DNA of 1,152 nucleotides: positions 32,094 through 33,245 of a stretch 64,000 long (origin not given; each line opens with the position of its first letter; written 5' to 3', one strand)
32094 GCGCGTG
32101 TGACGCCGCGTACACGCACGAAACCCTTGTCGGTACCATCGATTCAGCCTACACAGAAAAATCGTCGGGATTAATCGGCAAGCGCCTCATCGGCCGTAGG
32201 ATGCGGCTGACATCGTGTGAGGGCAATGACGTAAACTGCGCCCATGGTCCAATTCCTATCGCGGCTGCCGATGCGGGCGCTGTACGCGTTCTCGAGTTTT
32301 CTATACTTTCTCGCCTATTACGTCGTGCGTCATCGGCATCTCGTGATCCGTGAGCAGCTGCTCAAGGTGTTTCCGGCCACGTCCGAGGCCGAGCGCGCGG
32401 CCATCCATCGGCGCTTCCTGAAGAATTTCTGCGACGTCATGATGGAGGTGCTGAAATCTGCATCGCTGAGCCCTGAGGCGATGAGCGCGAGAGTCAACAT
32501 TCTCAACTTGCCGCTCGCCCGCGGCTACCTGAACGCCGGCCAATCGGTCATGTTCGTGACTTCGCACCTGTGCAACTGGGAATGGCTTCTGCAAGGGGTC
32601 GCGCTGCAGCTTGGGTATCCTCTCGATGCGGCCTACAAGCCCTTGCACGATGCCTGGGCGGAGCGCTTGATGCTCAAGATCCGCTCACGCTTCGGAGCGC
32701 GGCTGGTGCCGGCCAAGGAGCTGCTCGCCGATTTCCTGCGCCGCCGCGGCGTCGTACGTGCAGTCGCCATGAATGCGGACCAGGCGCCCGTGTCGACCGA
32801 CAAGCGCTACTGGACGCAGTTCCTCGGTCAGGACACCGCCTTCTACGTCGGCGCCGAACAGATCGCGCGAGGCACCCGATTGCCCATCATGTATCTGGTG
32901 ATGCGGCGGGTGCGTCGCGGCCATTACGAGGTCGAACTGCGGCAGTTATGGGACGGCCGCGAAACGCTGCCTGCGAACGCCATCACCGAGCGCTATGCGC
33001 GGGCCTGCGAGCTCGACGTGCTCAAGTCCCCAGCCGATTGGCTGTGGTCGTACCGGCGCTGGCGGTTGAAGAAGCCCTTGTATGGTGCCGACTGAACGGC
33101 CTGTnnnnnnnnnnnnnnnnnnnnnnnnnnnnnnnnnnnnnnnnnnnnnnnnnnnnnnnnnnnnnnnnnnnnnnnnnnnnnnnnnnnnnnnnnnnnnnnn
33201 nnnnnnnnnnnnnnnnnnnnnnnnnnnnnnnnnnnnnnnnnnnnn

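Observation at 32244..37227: Stand-alone FAAL-carrier fusion + P450 flanked by two late-acyltransferase-type genes: a possible dedicated hydroxy-fatty-acyl delivery route to lipid A or another envelope glycolipid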

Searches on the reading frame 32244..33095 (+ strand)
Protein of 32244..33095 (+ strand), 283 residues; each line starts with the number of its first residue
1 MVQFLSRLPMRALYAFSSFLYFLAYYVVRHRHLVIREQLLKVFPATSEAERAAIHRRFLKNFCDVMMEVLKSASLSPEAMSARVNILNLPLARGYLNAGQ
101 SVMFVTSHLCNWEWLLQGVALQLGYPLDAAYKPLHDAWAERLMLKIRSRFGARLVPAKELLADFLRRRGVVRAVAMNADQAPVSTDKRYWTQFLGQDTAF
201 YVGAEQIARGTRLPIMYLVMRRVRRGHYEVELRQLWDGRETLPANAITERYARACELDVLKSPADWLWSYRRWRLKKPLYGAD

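Call 7: search_protein_families(library=pfam, proteins=[window:32244-33095:+], max_evalue=0.01)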
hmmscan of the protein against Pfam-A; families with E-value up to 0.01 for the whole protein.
window:32244-33095:+ (283 aa): 1 family
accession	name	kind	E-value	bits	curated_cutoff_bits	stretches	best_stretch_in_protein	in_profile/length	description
PF03279.18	Lip_A_acyltrans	-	6.9e-29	101.4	22.3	1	5-274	26-294/295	Bacterial lipid A biosynthesis acyltransferase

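Call 16: search_protein_families(library=ncbifam, proteins=[window:32244-33095:+], max_evalue=0.001)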
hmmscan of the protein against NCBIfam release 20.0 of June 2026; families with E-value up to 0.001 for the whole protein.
window:32244-33095:+ (283 aa): 16 families
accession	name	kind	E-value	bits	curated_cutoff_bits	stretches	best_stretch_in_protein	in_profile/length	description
NF006270.0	PRK08419.1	equivalog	3.7e-25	88.8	248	1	3-275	15-290/298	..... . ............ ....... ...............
NF006487.0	PRK08905.1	equivalog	8.4e-21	74.3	281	1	2-276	7-276/290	lysophospholipid acyltransferase family protein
TIGR02207.1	lipid_A_htrB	subfamily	4.2e-16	59.2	297.8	1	3-276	23-294/303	LpxL/LpxP family Kdo(2)-lipid IV(A) lauroyl/palmitoleoyl acyltransferase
NF006432.0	PRK08706.1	equivalog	6e-15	55.3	384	1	4-274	10-279/289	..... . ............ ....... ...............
NF005120.0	PRK06553.1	equivalog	2.7e-12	46.6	273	1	30-274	58-307/308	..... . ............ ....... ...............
NF004190.0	PRK05645.1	equivalog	2.2e-10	40.1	377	1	3-275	14-286/295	lysophospholipid acyltransferase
TIGR02208.1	lipid_A_msbB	equivalog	3.2e-10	39.8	336.05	1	7-274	29-295/305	lauroyl-Kdo(2)-lipid IV(A) myristoyltransferase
NF004569.0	PRK05906.1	equivalog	5.7e-10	38.6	439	1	4-276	27-315/454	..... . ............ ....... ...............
NF006507.0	PRK08943.1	subfamily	1.3e-09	37.6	337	1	25-273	57-304/322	lipid A biosynthesis (KDO)2-(lauroyl)-lipid IVA acyltransferase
NF005340.0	PRK06860.1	subfamily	4.1e-09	36.1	398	1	5-276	31-300/309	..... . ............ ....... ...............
NF005399.0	PRK06946.1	subfamily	4.2e-09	36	343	1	2-276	14-286/294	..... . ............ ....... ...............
NF005919.0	PRK07920.1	equivalog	5.8e-08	32.1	209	1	24-266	38-286/311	phosphatidylinositol mannoside acyltransferase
NF006438.0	PRK08734.1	equivalog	7.8e-08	31.7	363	1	5-278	17-290/305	lauroyl acyltransferase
NF004191.0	PRK05646.1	equivalog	3.2e-07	29.8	491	1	4-275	27-297/310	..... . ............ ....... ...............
NF006437.0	PRK08733.1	equivalog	1.1e-06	28.1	540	1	5-274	31-295/306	LpxL/LpxP family Kdo(2)-lipid IV(A) lauroyl/palmitoleoyl acyltransferase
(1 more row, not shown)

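Call 44: search_solved_structures(query=window:32244-33095:+, max_evalue=1, show_alignments=2)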
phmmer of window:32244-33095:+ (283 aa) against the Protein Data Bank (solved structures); distinct sequences matched with E-value up to 1: 2.
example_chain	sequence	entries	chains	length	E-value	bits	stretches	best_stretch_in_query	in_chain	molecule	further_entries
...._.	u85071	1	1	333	0.0025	20.5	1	42-275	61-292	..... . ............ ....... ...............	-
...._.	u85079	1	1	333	0.013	18.1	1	43-275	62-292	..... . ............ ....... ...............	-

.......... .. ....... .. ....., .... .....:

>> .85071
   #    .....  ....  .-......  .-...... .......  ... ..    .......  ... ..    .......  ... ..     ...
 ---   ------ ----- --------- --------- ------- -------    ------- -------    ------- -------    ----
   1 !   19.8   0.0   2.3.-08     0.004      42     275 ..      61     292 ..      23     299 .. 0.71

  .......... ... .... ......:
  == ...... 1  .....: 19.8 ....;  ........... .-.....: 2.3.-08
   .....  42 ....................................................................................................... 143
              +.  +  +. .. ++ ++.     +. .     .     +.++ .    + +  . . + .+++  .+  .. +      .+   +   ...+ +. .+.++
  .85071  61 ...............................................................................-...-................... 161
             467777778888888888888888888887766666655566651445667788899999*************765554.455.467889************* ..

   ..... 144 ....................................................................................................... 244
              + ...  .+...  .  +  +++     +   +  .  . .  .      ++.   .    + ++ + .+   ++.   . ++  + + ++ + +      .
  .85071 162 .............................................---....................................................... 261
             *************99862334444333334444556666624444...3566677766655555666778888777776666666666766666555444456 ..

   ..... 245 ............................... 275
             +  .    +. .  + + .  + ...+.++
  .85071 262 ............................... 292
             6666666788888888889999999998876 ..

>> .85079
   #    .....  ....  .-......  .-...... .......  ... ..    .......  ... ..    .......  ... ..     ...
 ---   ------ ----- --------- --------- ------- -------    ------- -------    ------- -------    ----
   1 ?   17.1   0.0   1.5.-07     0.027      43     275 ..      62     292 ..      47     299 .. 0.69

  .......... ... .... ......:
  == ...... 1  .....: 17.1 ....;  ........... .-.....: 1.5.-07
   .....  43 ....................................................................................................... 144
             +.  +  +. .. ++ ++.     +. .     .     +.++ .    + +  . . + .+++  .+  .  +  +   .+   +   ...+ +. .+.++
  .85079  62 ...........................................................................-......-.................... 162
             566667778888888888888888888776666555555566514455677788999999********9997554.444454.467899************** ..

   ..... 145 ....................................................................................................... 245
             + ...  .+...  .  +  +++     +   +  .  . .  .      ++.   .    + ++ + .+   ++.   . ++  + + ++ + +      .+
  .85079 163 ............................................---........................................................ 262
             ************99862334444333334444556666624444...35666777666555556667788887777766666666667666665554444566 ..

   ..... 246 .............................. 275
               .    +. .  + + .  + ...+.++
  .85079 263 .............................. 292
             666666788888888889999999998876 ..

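Call 63: find_related_loci(query=A2, collection=metagenome_contigs, flank=8000)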
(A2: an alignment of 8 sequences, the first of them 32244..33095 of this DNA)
Query A2 (283 aa) in metagenome_contigs; peptide patterns used: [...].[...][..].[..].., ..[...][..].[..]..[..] (x = any residue, [..] = any of these).
600 stretches matched a pattern (row limit reached: there are more); 518 encode a relative of the query (tblastn E <= 1e-3); the best 80 are kept; 80 distinct loci.
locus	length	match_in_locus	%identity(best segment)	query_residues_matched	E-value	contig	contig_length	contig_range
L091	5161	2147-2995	87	1-283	3e-169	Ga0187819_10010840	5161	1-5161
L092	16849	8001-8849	84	1-283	1e-163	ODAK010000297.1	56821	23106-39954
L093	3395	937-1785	84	1-283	4e-171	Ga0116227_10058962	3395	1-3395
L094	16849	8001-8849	83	1-283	3e-162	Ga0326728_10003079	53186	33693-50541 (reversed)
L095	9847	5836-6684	82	1-283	1e-161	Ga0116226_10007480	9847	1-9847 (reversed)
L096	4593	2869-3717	83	1-283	9e-166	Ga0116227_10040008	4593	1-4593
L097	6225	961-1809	83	1-283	6e-162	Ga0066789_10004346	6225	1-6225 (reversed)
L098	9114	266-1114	83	1-283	3e-161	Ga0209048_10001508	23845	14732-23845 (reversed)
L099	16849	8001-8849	82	1-283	3e-160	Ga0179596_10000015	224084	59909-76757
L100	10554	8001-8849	81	1-283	1e-158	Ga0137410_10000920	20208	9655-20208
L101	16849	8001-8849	81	1-283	1e-158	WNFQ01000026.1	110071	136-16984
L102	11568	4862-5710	81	1-283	2e-158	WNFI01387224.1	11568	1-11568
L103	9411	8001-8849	81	1-283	2e-158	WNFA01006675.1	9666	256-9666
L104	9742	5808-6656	81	1-283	2e-157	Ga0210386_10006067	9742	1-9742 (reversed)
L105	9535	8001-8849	80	1-283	4e-157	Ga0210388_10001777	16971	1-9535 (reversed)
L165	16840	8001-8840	50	2-281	3e-91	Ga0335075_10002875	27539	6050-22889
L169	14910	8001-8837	50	2-280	4e-91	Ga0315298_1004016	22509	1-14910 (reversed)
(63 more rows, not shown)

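Call 66: search_protein_families(library=pfam, proteins=[L165:4328-5647:-, L165:5730-6707:+, L165:6742-7995:-, L165:8995-9306:+, L165:9899-10465:-, L165:10462-13287:-, L165:13296-14222:-, L169:4870-7332:-, L169:3675-4865:+, L169:10335-13196:-], max_evalue=0.001)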
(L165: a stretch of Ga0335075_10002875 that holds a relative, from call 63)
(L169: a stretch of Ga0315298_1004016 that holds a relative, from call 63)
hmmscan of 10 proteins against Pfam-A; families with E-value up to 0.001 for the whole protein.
L165:4328-5647:- (439 aa): 2 families
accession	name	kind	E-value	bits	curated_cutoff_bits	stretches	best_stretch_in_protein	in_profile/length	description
PF07690.21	MFS_1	-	1.7e-29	103.3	33.4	2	31-392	1-345/347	Major Facilitator Superfamily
PF05977.19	MFS_3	-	7.6e-25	87.8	27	1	21-424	5-391/524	Transmembrane secretion effector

L165:5730-6707:+ (325 aa): 0 families

L165:6742-7995:- (417 aa): 2 families
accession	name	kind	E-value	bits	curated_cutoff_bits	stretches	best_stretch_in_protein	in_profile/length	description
PF10994.13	DUF2817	-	1.9e-114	383.2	23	1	64-402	1-339/341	Protein of unknown function (DUF2817)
PF24827.1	AstE_AspA_cat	-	0.00022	21.3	25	0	117-194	4-76/192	Succinylglutamate desuccinylase/Aspartoacylase catalytic domain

L165:8995-9306:+ (103 aa): 0 families

L165:9899-10465:- (188 aa): 1 family
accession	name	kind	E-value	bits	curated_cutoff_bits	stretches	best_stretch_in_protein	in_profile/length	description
PF01252.23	Peptidase_A8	-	1.7e-41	142.2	25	1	35-177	2-141/142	Signal peptidase (SPase) II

L165:10462-13287:- (941 aa): 7 families
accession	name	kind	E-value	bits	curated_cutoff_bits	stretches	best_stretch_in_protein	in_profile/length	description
PF00133.28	tRNA-synt_1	-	6.7e-143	476.8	22.7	1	28-645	2-413/414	tRNA synthetases class I (I, L, M and V)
PF08264.19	Anticodon_1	-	1.7e-29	103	25.1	1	690-840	1-146/148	Anticodon-binding domain of tRNA ligase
PF09334.17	tRNA-synt_1g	-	6.1e-21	75.1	20.1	1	58-201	8-136/391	tRNA synthetases class I (M)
PF13603.12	tRNA-synt_1_2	-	2.4e-08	34.1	25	1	283-365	60-141/185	Leucyl-tRNA synthetase, editing domain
PF06827.20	zf-FPG_IleRS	-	1.3e-07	31.8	21.3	1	903-930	3-30/30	Zinc finger found in FPG and IleRS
PF01406.26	tRNA-synt_1e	-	5.9e-07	29.6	27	1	544-652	191-298/301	tRNA synthetases class I (C) catalytic domain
PF01921.24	tRNA-synt_1f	-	9.9e-05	21.8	27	1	567-664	241-339/360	tRNA synthetases class I (K)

L165:13296-14222:- (308 aa): 3 families
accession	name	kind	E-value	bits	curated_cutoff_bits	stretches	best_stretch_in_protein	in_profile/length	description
PF06574.18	FAD_syn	-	7.1e-44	149.8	27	1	13-166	4-157/158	FAD synthetase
PF01687.23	Flavokinase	-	9.9e-44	149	19.6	1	184-306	1-124/124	Riboflavin kinase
PF01467.32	CTP_transf_like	-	0.00043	20.9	21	0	19-169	1-131/133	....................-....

L169:4870-7332:- (820 aa): 5 families
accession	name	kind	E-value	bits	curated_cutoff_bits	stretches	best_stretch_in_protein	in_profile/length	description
PF00122.25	E1-E2_ATPase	-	8.3e-58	195.3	28.1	1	309-487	2-180/181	E1-E2 ATPase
PF00702.32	Hydrolase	-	3e-34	119.5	26.4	1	505-723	2-191/191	haloacid dehalogenase-like hydrolase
PF00403.32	HMA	-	7.8e-34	116.3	24.8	2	38-96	3-62/62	Heavy-metal-associated domain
PF08282.18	Hydrolase_3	-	1.4e-05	25.4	20.9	0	697-741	197-241/255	haloacid dehalogenase-like hydrolase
PF12710.13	HAD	-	0.00026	21.9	27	1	639-719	81-188/189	haloacid dehalogenase-like hydrolase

L169:3675-4865:+ (396 aa): 0 families

L169:10335-13196:- (953 aa): 7 families
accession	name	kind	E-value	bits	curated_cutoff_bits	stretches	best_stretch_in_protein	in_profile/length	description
PF00133.28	tRNA-synt_1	-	6.1e-139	463.8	22.7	1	41-658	2-413/414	tRNA synthetases class I (I, L, M and V)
PF08264.19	Anticodon_1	-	2.9e-29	102.3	25.1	1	703-853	1-146/148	Anticodon-binding domain of tRNA ligase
PF09334.17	tRNA-synt_1g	-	1.5e-19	70.5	20.1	1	71-214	8-136/391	tRNA synthetases class I (M)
PF01406.26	tRNA-synt_1e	-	1.1e-07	32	27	1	557-665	191-298/301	tRNA synthetases class I (C) catalytic domain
PF13603.12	tRNA-synt_1_2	-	1.7e-07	31.4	25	1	322-377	85-140/185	Leucyl-tRNA synthetase, editing domain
PF06827.20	zf-FPG_IleRS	-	5.1e-07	29.8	21.3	1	915-941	3-29/30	Zinc finger found in FPG and IleRS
PF01921.24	tRNA-synt_1f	-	5.4e-05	22.7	27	1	580-676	241-338/360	tRNA synthetases class I (K)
